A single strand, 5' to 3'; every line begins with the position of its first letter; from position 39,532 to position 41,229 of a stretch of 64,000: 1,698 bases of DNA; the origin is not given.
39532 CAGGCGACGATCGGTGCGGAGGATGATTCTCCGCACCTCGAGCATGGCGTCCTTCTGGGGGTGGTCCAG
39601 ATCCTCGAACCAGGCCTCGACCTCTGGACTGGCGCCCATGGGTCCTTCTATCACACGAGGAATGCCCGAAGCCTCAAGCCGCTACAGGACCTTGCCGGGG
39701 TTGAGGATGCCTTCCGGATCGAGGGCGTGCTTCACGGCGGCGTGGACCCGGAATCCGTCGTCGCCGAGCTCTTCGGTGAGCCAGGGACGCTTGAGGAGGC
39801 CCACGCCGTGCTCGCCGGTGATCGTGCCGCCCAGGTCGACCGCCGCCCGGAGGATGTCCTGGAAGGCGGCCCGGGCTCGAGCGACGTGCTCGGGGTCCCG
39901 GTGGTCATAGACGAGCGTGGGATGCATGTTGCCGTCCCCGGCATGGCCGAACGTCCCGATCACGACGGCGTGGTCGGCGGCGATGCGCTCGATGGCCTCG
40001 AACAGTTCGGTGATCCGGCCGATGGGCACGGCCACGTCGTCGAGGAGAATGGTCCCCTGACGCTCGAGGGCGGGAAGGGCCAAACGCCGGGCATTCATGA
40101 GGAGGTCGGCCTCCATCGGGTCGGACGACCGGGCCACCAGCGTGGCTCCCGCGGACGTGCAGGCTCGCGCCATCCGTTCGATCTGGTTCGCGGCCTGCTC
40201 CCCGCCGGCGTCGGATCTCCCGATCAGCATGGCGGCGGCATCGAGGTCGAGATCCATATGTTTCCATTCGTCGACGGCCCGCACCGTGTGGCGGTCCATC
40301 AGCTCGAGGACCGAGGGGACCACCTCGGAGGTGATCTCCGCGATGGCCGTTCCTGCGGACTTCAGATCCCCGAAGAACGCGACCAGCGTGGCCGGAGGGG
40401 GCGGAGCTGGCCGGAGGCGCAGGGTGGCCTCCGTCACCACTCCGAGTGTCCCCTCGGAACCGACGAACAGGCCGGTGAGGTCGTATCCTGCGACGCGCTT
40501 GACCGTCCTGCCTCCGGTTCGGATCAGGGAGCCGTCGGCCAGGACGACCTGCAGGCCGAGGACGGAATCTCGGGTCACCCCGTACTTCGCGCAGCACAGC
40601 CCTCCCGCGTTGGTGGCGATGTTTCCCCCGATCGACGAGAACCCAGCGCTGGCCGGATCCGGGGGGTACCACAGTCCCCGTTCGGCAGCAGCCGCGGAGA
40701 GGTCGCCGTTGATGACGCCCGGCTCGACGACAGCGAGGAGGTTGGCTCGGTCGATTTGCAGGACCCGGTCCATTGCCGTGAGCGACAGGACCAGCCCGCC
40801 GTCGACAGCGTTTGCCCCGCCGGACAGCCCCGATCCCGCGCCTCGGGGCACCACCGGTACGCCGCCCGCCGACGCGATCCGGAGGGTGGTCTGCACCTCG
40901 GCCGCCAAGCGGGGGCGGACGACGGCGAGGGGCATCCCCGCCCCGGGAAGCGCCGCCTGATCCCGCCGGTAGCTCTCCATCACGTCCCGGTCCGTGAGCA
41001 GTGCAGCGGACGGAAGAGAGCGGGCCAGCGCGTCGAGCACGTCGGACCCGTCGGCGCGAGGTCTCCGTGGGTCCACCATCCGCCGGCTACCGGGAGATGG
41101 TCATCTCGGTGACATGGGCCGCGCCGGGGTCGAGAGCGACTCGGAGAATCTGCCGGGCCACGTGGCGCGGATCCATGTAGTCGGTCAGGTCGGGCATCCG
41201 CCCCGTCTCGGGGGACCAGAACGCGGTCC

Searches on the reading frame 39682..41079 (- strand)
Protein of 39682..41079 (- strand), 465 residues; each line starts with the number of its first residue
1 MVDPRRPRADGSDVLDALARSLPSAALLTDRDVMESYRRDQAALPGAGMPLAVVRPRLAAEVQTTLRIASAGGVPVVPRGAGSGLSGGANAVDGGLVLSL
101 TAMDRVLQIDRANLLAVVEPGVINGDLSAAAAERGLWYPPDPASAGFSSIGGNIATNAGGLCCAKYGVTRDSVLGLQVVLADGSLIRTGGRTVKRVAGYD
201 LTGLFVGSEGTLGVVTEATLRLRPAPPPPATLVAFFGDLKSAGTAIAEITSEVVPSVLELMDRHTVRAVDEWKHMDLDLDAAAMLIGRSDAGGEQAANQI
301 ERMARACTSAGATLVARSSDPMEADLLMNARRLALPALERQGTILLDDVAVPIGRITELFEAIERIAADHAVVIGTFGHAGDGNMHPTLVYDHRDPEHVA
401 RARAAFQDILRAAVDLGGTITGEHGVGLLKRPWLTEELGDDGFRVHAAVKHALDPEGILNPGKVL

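Call 58: search_protein_families(library=ncbifam, proteins=[window:39682-41079:-], max_evalue=1e-10)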
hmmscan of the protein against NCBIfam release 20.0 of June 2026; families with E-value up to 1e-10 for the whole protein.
window:39682-41079:- (465 aa): 5 families
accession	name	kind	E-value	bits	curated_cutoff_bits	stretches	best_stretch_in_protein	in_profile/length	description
TIGR00387.1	glcD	equivalog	1.6e-126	422.5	567.9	1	53-463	1-413/413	glycolate oxidase subunit GlcD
NF008408.0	PRK11230.1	equivalog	4.7e-98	328.8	897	1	2-464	9-471/499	glycolate oxidase subunit GlcD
NF049975.1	2HglutDHaseYdiJ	equivalog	3.7e-36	124.3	1350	1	49-189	51-193/1018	D-2-hydroxyglutarate dehydrogenase YdiJ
NF008439.0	PRK11282.1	equivalog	1.2e-27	96.7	284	1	60-251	9-198/358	glycolate oxidase subunit GlcE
NF053785.1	DcplphribOxDprE1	equivalog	2.3e-12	46.9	500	1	53-224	18-182/449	decaprenylphosphoryl-beta-D-ribose oxidase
